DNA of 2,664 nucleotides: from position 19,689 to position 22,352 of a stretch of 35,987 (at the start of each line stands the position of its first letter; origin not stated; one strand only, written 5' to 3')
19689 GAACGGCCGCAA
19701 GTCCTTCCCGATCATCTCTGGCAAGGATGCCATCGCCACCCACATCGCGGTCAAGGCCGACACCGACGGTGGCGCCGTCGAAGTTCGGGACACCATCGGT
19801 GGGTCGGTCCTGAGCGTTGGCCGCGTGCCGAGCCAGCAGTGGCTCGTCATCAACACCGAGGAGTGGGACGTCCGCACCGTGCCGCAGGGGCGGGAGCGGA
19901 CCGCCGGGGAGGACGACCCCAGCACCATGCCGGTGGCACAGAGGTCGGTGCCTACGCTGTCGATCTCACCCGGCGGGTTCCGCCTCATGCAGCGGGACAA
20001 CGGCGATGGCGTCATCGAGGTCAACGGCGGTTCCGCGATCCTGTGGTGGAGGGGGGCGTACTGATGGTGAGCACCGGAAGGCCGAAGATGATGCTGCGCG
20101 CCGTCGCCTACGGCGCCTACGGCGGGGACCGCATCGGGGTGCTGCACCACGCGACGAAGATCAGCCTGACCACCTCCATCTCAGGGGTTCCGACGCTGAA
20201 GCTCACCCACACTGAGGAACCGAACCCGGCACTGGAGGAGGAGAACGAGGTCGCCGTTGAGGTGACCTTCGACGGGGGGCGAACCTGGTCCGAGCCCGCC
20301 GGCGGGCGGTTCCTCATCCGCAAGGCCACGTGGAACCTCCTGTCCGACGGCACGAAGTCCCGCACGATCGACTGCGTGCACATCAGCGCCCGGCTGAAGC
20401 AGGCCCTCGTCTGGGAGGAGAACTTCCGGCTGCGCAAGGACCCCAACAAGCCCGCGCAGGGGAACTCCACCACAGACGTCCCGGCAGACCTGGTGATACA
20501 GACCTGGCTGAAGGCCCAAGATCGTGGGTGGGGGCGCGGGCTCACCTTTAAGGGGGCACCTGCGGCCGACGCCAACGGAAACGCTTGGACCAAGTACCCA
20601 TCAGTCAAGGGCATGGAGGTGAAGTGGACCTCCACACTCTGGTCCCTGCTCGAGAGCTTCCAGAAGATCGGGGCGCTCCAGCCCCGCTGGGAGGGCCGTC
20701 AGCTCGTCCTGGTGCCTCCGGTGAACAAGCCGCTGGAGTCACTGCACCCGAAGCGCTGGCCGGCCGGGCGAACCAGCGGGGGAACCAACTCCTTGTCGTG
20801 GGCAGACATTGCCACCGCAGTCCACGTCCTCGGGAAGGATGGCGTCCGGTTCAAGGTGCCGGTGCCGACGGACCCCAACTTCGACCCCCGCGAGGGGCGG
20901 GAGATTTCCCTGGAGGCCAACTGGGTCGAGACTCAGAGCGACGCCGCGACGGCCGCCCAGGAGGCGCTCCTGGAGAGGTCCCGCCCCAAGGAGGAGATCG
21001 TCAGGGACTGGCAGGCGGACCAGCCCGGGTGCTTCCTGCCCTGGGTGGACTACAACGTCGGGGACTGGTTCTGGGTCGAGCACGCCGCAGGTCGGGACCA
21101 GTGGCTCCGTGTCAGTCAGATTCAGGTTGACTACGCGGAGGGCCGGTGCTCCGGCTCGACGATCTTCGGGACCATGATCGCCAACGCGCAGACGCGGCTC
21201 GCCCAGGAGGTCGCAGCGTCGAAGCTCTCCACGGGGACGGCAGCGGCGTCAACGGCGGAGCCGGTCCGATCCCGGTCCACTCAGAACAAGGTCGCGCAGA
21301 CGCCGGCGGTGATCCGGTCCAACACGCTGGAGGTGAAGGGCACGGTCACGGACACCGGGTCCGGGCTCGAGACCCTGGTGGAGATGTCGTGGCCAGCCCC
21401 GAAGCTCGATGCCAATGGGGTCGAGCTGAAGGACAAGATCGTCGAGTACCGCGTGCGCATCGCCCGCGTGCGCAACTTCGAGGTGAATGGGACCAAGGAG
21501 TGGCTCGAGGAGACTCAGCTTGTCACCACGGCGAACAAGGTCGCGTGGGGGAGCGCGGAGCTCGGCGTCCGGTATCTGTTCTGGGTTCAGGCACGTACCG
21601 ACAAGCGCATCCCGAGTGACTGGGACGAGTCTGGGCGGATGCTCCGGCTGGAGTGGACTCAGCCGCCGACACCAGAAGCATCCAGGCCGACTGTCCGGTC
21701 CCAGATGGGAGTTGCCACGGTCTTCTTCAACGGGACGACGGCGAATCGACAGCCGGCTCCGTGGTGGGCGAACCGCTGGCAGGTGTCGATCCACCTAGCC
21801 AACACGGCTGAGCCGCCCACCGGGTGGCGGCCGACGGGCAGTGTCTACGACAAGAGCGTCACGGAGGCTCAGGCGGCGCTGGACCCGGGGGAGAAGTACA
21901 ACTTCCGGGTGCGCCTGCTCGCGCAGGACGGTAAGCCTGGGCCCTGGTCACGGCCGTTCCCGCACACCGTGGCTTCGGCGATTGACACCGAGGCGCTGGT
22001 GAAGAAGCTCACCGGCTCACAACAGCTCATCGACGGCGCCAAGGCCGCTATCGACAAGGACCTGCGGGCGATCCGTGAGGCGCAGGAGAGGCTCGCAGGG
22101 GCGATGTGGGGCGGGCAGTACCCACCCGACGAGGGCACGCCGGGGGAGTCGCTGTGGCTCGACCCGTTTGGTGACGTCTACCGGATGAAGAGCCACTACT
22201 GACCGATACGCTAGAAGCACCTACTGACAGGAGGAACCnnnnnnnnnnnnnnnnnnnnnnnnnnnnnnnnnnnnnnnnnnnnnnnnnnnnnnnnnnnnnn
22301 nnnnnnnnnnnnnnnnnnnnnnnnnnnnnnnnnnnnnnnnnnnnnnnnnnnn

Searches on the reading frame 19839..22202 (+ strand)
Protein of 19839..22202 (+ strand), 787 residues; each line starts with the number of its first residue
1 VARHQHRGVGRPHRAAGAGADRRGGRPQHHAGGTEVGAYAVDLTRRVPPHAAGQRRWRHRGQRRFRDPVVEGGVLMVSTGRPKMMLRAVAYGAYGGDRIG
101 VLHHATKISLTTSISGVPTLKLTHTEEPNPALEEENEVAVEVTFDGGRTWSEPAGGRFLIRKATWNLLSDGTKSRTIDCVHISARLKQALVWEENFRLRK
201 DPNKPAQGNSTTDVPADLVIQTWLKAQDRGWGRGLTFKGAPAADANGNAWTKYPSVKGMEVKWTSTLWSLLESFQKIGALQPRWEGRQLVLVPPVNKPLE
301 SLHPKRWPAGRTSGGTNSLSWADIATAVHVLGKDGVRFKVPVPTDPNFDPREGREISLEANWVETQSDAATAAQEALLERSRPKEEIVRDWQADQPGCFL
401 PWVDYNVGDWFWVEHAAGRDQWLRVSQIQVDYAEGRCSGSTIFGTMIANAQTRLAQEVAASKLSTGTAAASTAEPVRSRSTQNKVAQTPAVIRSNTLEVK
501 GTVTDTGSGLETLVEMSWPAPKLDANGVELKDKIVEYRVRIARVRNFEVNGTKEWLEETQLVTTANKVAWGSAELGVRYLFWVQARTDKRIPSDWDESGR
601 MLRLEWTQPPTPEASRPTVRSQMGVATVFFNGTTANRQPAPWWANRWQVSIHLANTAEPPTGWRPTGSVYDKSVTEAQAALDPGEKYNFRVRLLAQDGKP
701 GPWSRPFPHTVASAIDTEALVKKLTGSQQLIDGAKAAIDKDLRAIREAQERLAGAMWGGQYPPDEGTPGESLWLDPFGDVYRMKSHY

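Call 62: search_protein_families(library=pfam, proteins=[window:19839-22202:+], max_evalue=0.01)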
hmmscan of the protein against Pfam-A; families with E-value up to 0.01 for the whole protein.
window:19839-22202:+ (787 aa): 2 families
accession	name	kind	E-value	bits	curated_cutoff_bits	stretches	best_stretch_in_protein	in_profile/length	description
PF00041.27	fn3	-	1.8e-05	25.3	25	0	680-708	55-82/84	Fibronectin type III domain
PF25788.1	Ig_Rha78A_N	-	0.0036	18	27.4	0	674-706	64-96/105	Rha78A-like, N-terminal immunoglobulin domain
